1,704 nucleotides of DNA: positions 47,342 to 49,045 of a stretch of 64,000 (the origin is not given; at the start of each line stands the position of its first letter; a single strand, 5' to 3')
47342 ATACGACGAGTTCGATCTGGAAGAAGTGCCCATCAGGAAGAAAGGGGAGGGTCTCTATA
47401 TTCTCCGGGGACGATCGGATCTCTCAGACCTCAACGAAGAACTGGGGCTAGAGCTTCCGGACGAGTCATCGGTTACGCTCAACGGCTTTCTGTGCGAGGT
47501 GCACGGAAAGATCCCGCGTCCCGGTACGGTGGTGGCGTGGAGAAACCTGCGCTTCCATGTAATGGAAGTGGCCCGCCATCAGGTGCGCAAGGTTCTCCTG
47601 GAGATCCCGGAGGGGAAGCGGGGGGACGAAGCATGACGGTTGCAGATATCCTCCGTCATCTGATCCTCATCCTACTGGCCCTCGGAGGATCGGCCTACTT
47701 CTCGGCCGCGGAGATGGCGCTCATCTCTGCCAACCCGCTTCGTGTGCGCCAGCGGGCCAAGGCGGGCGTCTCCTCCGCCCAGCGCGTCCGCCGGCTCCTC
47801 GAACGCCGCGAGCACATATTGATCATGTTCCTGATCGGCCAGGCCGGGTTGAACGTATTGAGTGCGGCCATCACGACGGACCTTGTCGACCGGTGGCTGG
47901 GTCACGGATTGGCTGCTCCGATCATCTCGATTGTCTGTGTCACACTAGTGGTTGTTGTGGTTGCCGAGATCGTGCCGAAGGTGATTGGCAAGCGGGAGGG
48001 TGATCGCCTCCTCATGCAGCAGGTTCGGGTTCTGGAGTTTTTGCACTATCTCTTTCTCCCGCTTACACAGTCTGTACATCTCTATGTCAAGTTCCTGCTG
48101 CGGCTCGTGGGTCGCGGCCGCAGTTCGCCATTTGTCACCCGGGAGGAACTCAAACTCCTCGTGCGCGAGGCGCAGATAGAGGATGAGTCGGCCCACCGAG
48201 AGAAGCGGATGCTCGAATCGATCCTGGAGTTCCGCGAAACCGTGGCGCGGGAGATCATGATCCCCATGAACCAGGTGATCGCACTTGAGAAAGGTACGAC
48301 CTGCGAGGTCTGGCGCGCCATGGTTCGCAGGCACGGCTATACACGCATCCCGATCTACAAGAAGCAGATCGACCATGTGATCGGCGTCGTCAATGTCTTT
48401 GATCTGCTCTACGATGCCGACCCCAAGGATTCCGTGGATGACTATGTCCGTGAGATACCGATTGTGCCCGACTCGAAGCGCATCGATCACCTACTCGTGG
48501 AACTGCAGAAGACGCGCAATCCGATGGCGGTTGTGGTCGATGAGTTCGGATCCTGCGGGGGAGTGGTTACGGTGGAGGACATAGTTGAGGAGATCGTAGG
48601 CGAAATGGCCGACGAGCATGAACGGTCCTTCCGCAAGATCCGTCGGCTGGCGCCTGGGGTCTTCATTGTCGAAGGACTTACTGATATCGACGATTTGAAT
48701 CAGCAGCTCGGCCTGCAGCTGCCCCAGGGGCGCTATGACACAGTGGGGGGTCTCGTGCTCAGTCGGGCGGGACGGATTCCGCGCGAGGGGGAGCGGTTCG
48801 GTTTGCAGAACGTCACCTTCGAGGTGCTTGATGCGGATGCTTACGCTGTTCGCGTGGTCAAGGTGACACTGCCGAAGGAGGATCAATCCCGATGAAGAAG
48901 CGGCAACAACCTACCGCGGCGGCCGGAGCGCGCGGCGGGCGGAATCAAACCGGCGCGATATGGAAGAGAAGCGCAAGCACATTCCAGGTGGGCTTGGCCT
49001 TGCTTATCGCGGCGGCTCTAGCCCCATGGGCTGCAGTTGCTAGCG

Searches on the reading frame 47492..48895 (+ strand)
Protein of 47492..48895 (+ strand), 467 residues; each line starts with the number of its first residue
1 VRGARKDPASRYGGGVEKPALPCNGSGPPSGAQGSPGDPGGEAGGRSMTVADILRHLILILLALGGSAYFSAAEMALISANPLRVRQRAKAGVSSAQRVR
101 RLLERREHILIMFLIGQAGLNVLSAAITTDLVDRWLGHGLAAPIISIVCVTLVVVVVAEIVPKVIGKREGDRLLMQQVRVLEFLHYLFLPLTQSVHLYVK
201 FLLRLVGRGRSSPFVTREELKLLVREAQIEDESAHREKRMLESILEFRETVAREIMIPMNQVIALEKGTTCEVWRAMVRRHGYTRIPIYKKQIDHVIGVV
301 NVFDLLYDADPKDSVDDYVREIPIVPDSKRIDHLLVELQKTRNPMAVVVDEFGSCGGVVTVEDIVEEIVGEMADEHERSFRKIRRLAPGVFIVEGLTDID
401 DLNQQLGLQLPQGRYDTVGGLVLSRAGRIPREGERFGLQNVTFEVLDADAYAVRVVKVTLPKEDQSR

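Call 78: search_protein_families(library=pfam, proteins=[window:47492-48895:+], max_evalue=0.00001)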
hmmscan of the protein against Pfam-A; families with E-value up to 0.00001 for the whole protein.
window:47492-48895:+ (467 aa): 3 families
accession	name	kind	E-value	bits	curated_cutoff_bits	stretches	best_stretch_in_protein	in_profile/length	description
PF01595.25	CNNM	-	1.9e-39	135.7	28.4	1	58-232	1-176/181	Cyclin M transmembrane N-terminal domain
PF03471.22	CorC_HlyC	-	4.7e-22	78.2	27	1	385-461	2-80/81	Transporter associated domain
PF00571.33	CBS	-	3e-07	31.1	24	0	253-306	2-52/57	CBS domain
